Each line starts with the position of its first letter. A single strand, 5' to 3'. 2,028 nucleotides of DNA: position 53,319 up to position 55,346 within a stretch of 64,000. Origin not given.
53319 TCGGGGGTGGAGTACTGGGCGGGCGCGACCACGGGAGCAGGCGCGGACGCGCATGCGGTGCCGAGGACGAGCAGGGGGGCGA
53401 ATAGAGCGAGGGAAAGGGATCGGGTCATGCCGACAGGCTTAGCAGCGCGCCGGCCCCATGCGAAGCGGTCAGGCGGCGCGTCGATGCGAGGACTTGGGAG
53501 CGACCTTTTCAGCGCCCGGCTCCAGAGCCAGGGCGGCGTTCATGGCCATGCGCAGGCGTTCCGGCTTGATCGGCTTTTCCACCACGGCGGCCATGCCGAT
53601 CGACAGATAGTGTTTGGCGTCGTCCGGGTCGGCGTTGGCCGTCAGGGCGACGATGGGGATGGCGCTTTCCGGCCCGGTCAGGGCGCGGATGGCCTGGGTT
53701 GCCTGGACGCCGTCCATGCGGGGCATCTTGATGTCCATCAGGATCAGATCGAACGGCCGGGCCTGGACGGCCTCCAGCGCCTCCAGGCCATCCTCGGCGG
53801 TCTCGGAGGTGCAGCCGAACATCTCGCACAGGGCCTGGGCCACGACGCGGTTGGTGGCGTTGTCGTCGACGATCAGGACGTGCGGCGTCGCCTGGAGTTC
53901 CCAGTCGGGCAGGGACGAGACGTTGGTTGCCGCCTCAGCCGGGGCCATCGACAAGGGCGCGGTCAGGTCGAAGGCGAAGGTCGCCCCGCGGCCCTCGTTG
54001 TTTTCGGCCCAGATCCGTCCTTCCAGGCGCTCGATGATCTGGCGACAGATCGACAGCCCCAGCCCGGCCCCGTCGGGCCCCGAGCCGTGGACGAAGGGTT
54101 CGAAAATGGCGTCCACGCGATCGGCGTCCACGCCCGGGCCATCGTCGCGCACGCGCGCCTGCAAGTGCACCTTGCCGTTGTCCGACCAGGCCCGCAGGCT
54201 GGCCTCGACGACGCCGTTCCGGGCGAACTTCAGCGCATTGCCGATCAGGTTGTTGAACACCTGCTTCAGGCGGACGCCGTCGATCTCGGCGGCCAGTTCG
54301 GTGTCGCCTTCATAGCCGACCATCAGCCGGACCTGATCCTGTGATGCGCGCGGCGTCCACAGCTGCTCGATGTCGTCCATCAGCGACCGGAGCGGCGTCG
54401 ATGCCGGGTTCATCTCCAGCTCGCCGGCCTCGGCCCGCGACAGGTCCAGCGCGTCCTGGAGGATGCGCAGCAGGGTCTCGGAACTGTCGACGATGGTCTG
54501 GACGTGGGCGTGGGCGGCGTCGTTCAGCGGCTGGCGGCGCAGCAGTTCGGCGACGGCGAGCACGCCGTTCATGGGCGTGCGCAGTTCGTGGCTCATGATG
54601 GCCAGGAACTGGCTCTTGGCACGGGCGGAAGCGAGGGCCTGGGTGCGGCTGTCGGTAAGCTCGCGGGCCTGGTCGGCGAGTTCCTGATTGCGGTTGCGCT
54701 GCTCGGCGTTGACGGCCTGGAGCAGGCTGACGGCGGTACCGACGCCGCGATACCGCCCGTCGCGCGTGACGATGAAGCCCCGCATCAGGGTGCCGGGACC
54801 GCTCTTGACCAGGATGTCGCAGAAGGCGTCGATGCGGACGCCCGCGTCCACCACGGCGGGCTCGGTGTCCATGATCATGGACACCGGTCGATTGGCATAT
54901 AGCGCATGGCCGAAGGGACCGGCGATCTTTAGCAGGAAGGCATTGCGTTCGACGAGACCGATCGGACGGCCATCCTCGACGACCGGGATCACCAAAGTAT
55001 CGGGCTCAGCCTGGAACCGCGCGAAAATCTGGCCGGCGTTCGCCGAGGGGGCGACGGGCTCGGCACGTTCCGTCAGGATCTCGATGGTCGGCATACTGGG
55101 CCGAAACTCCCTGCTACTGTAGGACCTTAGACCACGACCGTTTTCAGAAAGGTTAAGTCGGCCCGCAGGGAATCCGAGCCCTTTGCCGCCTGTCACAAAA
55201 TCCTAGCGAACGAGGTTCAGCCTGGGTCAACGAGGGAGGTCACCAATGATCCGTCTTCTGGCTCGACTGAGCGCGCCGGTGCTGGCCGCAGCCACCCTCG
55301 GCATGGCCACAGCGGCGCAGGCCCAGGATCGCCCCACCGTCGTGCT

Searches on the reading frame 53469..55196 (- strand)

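Call 9: search_protein_families(library=pfam, proteins=[window:53469-55196:-])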
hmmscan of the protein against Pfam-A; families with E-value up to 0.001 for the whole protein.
window:53469-55196:- (575 aa): 4 families
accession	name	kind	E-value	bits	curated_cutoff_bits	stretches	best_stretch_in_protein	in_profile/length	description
PF00072.30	Response_reg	-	7.1e-28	97.4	30.2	1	440-551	1-109/111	Response regulator receiver domain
PF02518.31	HATPase_c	-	8.4e-25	87.8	26.4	1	306-412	2-108/111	Histidine kinase-, DNA gyrase B-, and HSP90-like ATPase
PF00512.31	HisKA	-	2.3e-18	66.4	26.9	1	193-258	1-66/66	His Kinase A (phospho-acceptor) domain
PF00571.33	CBS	-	2.2e-05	25.2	24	0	40-90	4-54/57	CBS domain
